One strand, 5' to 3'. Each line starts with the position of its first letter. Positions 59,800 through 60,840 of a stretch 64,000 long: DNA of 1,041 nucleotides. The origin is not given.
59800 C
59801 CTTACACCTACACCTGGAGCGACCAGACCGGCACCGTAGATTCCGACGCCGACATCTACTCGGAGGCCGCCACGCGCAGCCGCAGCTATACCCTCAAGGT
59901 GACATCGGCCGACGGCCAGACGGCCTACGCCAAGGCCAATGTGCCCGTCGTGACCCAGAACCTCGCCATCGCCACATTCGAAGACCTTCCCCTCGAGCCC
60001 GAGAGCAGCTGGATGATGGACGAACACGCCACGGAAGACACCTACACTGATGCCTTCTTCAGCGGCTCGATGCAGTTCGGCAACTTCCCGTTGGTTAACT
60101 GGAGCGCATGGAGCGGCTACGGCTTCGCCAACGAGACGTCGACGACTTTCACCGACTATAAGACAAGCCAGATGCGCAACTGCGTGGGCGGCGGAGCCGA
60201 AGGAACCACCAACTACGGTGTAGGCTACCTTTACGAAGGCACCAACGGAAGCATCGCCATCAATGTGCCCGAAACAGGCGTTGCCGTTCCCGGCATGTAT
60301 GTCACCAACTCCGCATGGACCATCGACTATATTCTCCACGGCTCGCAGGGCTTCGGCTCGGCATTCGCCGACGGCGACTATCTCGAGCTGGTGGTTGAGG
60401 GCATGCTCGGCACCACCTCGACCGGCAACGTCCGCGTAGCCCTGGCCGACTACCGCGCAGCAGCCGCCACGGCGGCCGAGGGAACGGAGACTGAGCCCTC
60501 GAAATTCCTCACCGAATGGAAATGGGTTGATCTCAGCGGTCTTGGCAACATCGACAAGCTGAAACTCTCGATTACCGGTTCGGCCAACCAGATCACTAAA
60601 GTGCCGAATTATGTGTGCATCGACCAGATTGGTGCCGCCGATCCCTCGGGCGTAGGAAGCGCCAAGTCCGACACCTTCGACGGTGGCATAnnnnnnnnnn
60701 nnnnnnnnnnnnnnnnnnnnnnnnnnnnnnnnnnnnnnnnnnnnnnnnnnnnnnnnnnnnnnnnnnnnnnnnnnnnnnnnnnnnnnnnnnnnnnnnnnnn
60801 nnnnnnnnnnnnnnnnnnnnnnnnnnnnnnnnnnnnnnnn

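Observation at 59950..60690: C-terminal beta-rich domain of the giant protein as candidate corrinoid-binding module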

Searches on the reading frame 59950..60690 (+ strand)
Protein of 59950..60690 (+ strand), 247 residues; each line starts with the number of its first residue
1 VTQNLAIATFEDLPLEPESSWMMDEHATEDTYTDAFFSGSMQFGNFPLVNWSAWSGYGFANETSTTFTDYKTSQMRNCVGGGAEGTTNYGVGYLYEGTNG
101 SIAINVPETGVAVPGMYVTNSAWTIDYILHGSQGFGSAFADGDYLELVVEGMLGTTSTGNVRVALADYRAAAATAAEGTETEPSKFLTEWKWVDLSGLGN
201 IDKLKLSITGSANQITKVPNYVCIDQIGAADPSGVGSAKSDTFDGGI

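Call 5: search_protein_families(library=pfam, proteins=[window:59950-60690:+], max_evalue=0.1)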
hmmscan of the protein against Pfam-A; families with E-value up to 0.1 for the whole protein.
window:59950-60690:+ (247 aa): 1 family
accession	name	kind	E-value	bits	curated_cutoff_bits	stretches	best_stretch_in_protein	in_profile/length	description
PF14717.12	DUF4465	-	1.7e-37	129.9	25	1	50-227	2-176/176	Domain of unknown function (DUF4465)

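Call 6: search_protein_families(library=ncbifam, proteins=[window:59950-60690:+], max_evalue=0.1)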
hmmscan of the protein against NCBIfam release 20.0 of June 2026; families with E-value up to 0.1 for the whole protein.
window:59950-60690:+ (247 aa): 0 families

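Call 7: search_solved_structures(query=window:59950-60690:+, max_evalue=1, show_alignments=3)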
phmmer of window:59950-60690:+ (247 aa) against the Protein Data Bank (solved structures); distinct sequences matched with E-value up to 1: 4.
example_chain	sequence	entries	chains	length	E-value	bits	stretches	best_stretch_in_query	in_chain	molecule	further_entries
9hmu_A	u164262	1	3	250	1.1e-29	107.2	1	34-230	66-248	DUF4465 domain containing protein D5EK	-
4jqr_A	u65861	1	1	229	3.6e-10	43.3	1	4-227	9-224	hypothetical protein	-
4e9k_A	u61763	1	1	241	4.5e-05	26.6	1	181-228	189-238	hypothetical protein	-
7v98_A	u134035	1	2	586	0.78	12.7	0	106-186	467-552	60 kDa chaperonin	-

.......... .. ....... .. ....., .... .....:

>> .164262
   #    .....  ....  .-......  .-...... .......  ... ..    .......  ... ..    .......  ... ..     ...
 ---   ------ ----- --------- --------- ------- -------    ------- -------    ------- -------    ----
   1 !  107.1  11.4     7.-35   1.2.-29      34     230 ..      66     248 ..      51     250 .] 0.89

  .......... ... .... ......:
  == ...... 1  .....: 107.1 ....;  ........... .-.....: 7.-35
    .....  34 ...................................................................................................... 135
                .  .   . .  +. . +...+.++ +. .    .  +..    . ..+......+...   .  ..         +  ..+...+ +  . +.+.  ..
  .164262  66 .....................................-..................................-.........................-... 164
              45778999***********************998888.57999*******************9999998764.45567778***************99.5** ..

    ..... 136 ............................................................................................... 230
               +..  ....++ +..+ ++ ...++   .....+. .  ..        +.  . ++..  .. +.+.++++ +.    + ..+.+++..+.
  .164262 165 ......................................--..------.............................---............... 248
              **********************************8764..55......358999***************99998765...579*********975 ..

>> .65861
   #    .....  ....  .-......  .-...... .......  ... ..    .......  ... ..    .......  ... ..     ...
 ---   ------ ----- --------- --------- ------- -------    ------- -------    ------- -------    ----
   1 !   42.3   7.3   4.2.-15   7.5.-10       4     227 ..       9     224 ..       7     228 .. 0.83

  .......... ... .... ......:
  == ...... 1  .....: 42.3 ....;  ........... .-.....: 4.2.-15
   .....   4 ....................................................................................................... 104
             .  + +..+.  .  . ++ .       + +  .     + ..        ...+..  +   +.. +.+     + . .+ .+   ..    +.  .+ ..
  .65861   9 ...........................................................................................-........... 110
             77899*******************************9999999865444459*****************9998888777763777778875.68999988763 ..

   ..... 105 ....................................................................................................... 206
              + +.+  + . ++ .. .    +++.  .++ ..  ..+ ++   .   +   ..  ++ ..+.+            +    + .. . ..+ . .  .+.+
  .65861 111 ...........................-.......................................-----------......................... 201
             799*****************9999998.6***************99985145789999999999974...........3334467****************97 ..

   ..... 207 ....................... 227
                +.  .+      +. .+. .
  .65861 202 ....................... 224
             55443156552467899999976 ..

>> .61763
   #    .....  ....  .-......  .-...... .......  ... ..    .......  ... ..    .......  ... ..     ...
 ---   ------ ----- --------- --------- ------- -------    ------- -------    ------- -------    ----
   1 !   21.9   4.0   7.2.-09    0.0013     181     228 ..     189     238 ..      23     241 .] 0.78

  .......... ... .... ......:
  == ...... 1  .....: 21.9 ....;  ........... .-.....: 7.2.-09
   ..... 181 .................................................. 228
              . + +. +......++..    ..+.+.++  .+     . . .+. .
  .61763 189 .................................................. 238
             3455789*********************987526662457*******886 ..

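Call 17: find_homologous_proteins(query=window:59950-60690:+, max_evalue=0.00001)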
Query window:59950-60690:+ (247 aa): 18 proteins with E <= 0.00001 among 1075 candidates.
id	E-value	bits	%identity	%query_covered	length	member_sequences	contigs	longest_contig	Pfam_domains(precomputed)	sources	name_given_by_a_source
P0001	2.8e-147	507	92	100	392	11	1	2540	PF14717.13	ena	-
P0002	3.1e-85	304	56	100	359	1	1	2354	PF14717.13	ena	-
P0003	1.0e-53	201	47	96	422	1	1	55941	PF14717.13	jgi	-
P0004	3.2e-43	166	45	91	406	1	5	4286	PF14717.13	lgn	-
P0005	2.2e-42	164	44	93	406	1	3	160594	PF14717.13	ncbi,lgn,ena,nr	ncbi:MAG: DUF4465 domain-containing protein [Bacteroidales bacterium]|nr:DUF4465 domain-containing p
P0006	2.0e-40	157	43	92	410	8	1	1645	PF14717.13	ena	-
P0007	1.5e-29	122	35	89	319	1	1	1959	PF18962.8,PF14717.13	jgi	jgi:hypothetical protein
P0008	2.2e-28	118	36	92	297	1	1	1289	PF00404.25,PF14717.13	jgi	jgi:hypothetical protein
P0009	4.1e-28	117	35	91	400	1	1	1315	PF14717.13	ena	-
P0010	7.2e-27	113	37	92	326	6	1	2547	PF18962.8,PF14717.13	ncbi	-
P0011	7.5e-27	113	33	96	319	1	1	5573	PF14717.13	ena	-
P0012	7.6e-27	113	38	93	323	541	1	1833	PF14717.13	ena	-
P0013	1.6e-26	112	35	94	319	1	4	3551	PF14717.13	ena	-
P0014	6.2e-26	110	33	96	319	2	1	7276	PF14717.13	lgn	-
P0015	2.7e-25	108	36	93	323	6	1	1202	PF14717.13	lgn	-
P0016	3.1e-25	107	32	96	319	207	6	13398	PF14717.13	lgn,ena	-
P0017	4.1e-25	107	36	93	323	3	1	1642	PF14717.13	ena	-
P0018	2.5e-23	101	36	96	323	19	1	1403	PF14717.13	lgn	-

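Call 40: predict_structure(alignment_id=A2)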
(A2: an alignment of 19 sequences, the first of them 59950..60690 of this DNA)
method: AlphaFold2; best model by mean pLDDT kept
length: 247 residues; sequences in the alignment: 19
mean_pLDDT: 85.5   pTM: 0.85
mean pLDDT of the five models: 85.5, 84.1, 83.6, 83.4, 82.8
residues with pLDDT >= 90: 154; 70-90: 57; 50-70: 12; < 50: 24
segments of 3 or more residues with pLDDT < 50: 173-182, 234-247
pLDDT, mean of each block of 10 residues (from residue 1): 81 94 89 89 93 93 91 91 93 87 91 96 92 80 94 97 89 47 74 95 95 89 95 51 35
secondary structure, 60 per line:
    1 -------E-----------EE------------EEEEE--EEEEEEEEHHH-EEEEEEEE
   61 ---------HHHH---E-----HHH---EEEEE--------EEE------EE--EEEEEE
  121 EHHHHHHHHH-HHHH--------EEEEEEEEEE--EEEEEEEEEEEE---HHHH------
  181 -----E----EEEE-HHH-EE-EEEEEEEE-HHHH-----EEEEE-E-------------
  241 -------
elements in order: E34-38 E41-48 E53-60 H70-73 E89-93 E102-104 E115-121 H122-130 H132-135 E144-153 E156-167 H171-174 E191-194 E203-210 H212-215 E221-225

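Call 43: fold_search(model_id=the predicted structure, library=pdb)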
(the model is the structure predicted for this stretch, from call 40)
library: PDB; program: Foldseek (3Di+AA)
matches with E <= 10: 307; with E <= 0.001: 9
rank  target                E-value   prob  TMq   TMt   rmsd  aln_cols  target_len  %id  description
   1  9hmu_A                1.4e-20  1.00  0.76  0.83   3.3       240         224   33  DUF4465 domain containing protein in complex with vitamin B12. (released 2025-01-15)
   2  9hmu_B                1.3e-19  1.00  0.74  0.82   3.8       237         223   34  DUF4465 domain containing protein in complex with vitamin B12. (released 2025-01-15)
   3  9qpm                  8.6e-15  1.00  0.73  0.78   3.1       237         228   21  BtuJ1 (BT_1491) bound to cyanocobalamin (released 2026-03-25)
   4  9fct_B                2.3e-14  1.00  0.73  0.78   3.8       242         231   20  BtuJ1 - Bacteroides thetaiotaomicron B12 scavenging protein (released 2024-10-16)
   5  9fct_A                5.8e-14  1.00  0.73  0.79   3.5       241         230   20  BtuJ1 - Bacteroides thetaiotaomicron B12 scavenging protein (released 2024-10-16)
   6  4jqr                  1.5e-13  1.00  0.71  0.79   3.4       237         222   21  Crystal structure of a DUF4465 family protein (BACCAC_02373) from Bacteroides caccae ATCC 43185 at 2.05 A resolution (released 2013-04-10)
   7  4e9k                  5.2e-12  1.00  0.60  0.62   7.9       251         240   20  Crystal structure of a DUF4465 family protein (BACOVA_04221) from Bacteroides ovatus ATCC 8483 at 2.31 A resolution (released 2012-05-16)
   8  9i2l_B                2.8e-09  1.00  0.52  0.51   6.3       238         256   16  BtuJ2 - DUF4465 domain containing protein (released 2025-03-05)
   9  9i2l_A                4.2e-09  1.00  0.52  0.50   6.4       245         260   15  BtuJ2 - DUF4465 domain containing protein (released 2025-03-05)
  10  1k42_MODEL_1_A        1.7e-02  0.38  0.23  0.30  14.0       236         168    9  The Solution Structure of the CBM4-2 Carbohydrate Binding Module from a Thermostable Rhodothermus marinus Xyla (released 2002-05-29)
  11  6zps_AAA              2.6e-02  0.57  0.29  0.14   8.8       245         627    6  Structure of Unliganded MgGH51 a-L-Arabinofuranosidase Crystal Type 3 Collected at 2.75 A (released 2020-11-11)
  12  2df7_G                5.5e-02  0.41  0.20  0.14   8.4       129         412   14  Crystal structure of infectious bursal disease virus VP2 subviral particle (released 2006-06-27)
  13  2df7_N                6.2e-02  0.30  0.19  0.13   9.0       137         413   13  Crystal structure of infectious bursal disease virus VP2 subviral particle (released 2006-06-27)
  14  5b4x_A                8.3e-02  0.38  0.29  0.12  10.4       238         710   13  Crystal structure of the ApoER2 ectodomain in complex with the Reelin R56 fragment (released 2017-04-26)
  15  7vrn_C                8.8e-02  0.08  0.18  0.12  19.9       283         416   11  Structure of infectious bursal disease virus Gt strain (released 2022-03-30)
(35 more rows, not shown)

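Call 44: search_solved_structures(query=A2, max_evalue=0.001, show_alignments=5)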
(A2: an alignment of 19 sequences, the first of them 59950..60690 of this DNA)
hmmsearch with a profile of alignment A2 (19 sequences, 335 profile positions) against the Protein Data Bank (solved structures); distinct sequences matched with E-value up to 0.001: 6.
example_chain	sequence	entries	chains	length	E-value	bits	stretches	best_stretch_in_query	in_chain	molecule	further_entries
9hmu_A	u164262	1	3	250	2.8e-51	177.9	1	60-251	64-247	DUF4465 domain containing protein D5EK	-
4jqr_A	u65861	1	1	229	7.5e-30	107.4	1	31-249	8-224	hypothetical protein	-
9qpm_A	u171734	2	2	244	8.1e-26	94.2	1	33-250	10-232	DUF4465 domain-containing protein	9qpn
9fct_B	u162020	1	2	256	1.3e-25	93.5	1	33-249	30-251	DUF4465 domain-containing protein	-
4e9k_A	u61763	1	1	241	7.2e-24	87.7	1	46-250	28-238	hypothetical protein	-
9i2l_B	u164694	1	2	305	5.8e-18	68.3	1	80-250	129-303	DUF4465 domain-containing protein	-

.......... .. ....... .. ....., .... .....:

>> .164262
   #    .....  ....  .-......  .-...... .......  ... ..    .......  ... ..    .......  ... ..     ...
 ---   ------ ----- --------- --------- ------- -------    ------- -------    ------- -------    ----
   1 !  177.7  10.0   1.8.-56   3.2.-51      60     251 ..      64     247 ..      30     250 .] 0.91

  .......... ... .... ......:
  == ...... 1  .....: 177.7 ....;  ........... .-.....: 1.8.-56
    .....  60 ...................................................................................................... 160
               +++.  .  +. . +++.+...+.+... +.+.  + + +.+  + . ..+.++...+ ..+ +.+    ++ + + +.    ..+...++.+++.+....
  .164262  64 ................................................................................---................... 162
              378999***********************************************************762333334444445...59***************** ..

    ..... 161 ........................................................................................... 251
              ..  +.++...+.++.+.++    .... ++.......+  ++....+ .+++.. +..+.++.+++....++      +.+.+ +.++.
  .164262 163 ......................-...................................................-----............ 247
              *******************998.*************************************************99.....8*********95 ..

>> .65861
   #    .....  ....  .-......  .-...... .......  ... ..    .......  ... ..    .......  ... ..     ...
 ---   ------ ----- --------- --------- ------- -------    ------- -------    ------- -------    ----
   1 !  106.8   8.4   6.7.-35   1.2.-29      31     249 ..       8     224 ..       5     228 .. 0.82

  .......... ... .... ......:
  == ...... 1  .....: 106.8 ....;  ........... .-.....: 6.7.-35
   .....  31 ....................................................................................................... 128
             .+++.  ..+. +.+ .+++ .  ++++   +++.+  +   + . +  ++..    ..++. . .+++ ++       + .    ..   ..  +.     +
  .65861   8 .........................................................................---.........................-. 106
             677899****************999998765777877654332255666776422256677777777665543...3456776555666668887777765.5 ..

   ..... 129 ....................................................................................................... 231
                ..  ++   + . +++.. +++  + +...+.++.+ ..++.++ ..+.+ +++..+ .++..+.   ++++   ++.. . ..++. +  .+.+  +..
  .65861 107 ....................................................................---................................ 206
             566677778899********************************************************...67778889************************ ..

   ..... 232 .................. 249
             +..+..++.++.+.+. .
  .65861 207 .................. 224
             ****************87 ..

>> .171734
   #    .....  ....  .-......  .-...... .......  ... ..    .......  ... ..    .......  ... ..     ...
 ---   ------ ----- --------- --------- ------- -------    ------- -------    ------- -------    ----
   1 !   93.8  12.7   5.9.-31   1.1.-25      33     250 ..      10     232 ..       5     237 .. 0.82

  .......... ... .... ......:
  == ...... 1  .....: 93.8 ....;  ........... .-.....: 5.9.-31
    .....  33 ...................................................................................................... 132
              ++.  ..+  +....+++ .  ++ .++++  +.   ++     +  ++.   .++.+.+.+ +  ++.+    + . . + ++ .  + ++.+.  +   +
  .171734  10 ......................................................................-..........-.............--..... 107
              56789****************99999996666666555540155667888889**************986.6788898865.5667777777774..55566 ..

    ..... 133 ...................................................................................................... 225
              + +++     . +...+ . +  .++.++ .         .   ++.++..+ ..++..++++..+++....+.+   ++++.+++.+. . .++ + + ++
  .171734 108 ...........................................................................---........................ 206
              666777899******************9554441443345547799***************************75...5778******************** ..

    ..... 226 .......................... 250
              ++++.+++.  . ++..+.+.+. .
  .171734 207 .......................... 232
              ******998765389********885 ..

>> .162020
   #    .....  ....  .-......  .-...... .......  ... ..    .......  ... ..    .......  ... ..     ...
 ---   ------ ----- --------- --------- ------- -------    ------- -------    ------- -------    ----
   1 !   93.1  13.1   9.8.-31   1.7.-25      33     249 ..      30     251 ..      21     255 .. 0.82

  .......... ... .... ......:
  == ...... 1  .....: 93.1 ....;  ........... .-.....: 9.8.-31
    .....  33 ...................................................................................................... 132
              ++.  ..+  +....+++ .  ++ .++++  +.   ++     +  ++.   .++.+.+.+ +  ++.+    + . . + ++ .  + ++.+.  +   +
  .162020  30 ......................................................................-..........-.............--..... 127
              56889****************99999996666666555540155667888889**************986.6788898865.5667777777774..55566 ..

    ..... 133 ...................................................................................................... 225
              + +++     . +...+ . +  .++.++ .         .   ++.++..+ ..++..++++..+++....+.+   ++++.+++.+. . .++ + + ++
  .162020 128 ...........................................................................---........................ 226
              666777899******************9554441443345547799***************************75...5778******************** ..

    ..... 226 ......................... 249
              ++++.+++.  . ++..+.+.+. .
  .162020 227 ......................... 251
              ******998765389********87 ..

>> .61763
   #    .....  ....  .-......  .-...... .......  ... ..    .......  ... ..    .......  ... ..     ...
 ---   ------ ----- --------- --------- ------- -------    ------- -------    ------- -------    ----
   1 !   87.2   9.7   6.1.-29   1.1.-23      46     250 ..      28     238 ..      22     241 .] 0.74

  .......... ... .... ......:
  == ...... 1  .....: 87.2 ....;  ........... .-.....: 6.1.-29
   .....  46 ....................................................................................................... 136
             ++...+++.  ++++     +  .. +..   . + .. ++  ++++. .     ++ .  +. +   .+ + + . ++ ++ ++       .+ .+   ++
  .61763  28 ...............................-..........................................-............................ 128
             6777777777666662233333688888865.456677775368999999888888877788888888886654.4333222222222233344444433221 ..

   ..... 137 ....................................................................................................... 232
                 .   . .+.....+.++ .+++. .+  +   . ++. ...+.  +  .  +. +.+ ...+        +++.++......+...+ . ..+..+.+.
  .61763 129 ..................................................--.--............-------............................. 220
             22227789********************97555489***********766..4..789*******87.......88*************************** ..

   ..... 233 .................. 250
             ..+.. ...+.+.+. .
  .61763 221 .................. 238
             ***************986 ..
